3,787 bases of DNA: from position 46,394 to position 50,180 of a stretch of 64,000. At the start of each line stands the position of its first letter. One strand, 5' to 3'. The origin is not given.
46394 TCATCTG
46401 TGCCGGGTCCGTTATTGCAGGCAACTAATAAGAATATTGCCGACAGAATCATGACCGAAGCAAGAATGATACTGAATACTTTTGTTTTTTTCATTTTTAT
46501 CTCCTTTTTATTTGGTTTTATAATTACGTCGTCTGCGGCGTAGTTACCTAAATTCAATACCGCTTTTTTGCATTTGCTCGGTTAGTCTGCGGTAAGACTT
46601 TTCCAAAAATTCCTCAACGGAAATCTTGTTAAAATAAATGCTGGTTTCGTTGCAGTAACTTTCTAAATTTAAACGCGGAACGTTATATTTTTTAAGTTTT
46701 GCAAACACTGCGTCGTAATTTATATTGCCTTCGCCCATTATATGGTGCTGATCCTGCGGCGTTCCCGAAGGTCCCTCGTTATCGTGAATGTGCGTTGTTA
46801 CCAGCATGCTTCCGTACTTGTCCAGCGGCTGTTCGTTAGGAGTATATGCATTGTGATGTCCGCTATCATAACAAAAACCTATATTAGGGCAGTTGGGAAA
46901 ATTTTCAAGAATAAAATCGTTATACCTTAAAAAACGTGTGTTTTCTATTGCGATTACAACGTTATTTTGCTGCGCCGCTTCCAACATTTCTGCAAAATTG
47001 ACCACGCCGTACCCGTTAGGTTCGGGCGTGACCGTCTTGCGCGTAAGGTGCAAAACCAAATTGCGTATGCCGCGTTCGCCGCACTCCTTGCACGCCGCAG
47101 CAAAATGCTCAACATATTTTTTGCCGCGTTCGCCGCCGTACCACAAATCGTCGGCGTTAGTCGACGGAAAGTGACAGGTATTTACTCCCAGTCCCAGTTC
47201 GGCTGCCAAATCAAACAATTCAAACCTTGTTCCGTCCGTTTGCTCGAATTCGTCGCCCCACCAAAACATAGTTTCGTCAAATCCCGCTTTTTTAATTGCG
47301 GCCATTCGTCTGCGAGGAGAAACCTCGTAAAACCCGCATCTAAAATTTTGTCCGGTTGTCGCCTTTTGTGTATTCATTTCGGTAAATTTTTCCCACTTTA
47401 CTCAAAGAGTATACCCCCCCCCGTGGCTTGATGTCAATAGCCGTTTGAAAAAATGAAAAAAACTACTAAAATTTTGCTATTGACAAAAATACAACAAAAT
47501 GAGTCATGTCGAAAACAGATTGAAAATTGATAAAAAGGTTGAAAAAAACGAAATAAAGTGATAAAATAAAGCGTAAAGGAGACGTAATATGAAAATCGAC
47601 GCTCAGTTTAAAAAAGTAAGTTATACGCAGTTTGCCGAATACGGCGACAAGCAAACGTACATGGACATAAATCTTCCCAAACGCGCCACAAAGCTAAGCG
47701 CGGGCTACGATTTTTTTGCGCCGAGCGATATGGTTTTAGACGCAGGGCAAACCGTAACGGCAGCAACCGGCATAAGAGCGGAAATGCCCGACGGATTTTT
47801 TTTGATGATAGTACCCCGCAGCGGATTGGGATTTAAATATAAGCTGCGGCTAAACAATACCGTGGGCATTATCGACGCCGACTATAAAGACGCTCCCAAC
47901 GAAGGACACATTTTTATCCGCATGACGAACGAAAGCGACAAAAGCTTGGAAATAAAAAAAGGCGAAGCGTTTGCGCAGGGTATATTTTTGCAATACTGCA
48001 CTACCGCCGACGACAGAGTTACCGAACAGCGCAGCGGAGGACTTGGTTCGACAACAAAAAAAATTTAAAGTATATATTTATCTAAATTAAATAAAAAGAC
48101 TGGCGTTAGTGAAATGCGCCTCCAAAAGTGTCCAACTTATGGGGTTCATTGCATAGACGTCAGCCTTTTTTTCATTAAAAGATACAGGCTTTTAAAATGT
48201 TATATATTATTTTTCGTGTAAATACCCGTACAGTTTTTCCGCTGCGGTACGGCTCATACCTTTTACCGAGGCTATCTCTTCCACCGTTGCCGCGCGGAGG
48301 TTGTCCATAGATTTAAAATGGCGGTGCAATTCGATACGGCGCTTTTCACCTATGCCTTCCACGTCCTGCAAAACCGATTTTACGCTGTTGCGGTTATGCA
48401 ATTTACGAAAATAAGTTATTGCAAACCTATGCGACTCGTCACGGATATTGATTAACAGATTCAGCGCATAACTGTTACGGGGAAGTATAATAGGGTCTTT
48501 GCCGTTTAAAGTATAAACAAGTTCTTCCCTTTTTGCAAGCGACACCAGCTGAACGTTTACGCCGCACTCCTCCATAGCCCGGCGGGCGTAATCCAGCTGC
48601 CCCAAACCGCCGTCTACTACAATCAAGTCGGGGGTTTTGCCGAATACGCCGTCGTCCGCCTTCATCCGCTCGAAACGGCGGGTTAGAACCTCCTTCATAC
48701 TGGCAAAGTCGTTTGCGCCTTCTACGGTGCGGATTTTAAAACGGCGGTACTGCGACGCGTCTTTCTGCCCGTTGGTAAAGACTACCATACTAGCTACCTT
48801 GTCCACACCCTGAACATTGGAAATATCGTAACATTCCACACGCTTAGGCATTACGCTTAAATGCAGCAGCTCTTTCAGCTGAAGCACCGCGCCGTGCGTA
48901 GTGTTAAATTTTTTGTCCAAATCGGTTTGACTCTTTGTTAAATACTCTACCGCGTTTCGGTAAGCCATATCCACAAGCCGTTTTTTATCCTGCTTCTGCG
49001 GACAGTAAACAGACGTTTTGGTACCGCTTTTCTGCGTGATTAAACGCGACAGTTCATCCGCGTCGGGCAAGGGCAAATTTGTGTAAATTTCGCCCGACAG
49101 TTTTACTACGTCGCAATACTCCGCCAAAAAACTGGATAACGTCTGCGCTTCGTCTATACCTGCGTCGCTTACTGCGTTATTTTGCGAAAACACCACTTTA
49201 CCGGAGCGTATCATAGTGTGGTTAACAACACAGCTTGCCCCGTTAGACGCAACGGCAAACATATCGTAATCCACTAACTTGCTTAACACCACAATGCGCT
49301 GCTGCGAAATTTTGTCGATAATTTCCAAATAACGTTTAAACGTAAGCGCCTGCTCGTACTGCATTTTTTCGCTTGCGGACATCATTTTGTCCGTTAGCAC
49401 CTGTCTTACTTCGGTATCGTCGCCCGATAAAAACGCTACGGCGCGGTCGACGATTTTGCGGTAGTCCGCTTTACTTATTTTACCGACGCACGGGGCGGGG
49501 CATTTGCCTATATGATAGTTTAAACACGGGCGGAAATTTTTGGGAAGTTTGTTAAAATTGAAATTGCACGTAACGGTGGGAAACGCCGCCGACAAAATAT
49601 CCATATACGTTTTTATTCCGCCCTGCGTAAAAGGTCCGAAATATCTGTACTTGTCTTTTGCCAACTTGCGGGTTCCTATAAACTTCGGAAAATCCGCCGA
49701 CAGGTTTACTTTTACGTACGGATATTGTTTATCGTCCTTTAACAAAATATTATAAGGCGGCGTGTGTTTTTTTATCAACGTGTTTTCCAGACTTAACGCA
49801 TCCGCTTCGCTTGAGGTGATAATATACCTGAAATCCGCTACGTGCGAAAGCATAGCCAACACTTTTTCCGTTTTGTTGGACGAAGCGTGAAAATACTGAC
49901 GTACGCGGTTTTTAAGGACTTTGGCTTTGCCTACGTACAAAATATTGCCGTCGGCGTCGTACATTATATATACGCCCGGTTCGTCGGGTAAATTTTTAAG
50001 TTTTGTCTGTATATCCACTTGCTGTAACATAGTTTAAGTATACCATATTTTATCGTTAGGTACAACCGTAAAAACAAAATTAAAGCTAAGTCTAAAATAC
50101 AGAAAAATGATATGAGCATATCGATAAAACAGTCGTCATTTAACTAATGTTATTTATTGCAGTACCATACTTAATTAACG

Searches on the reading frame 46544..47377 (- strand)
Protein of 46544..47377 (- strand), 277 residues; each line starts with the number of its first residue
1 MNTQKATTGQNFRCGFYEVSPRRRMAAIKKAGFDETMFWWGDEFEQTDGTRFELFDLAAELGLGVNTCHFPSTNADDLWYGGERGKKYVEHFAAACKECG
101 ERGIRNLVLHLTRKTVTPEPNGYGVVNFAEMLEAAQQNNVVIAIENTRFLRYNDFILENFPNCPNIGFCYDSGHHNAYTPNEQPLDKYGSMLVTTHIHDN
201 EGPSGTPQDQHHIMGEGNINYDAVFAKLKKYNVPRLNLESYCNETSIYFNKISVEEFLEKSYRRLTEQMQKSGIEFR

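Call 41: search_protein_families(library=pfam, proteins=[window:46544-47377:-], max_evalue=0.00001)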
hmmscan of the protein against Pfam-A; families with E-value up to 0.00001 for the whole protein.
window:46544-47377:- (277 aa): 1 family
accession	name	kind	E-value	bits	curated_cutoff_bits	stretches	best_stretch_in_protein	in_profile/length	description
PF01261.30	AP_endonuc_2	-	2.5e-21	77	31.1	1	26-233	2-221/249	Xylose isomerase-like TIM barrel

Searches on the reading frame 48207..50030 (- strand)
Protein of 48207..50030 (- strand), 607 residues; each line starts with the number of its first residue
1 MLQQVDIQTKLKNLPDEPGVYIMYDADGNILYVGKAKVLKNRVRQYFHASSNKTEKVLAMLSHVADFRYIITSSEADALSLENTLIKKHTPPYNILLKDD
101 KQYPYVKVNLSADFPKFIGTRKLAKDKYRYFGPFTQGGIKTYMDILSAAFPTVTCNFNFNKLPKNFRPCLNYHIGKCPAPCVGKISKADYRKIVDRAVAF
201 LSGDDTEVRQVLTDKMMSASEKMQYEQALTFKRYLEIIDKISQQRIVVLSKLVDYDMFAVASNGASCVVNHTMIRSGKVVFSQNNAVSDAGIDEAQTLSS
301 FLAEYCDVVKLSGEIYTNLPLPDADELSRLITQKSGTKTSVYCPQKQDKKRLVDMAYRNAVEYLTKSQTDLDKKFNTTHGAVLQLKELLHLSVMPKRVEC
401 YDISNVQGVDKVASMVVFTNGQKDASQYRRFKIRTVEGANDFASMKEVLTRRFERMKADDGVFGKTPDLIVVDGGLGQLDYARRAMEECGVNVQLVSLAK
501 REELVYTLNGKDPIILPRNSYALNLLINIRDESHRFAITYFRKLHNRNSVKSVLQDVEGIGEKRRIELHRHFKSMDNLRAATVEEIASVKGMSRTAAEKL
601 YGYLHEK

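Call 41: search_protein_families(library=pfam, proteins=[window:48207-50030:-], max_evalue=0.00001)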
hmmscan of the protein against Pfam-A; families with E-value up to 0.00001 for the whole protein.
window:48207-50030:- (607 aa): 6 families
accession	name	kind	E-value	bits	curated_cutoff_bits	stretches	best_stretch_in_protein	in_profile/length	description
PF08459.17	UvrC_RNaseH_dom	-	1.4e-52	178.2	22.3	1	386-538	1-159/159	UvrC RNAse H endonuclease domain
PF22920.2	UvrC_RNaseH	-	9.2e-21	74.4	24.3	1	254-366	1-115/116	UvrC Ribonuclease H-like domain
PF01541.30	GIY-YIG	-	1.3e-11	45.1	22.6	1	18-94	2-78/78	GIY-YIG catalytic domain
PF14520.12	HHH_5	-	5.3e-08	33.7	27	1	553-601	3-52/57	Helix-hairpin-helix domain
PF12826.13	HHH_2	-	3.7e-07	30.6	27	1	560-606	11-57/64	Helix-hairpin-helix motif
PF00633.29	HHH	-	5.8e-06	26.3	24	0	575-603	2-30/30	Helix-hairpin-helix motif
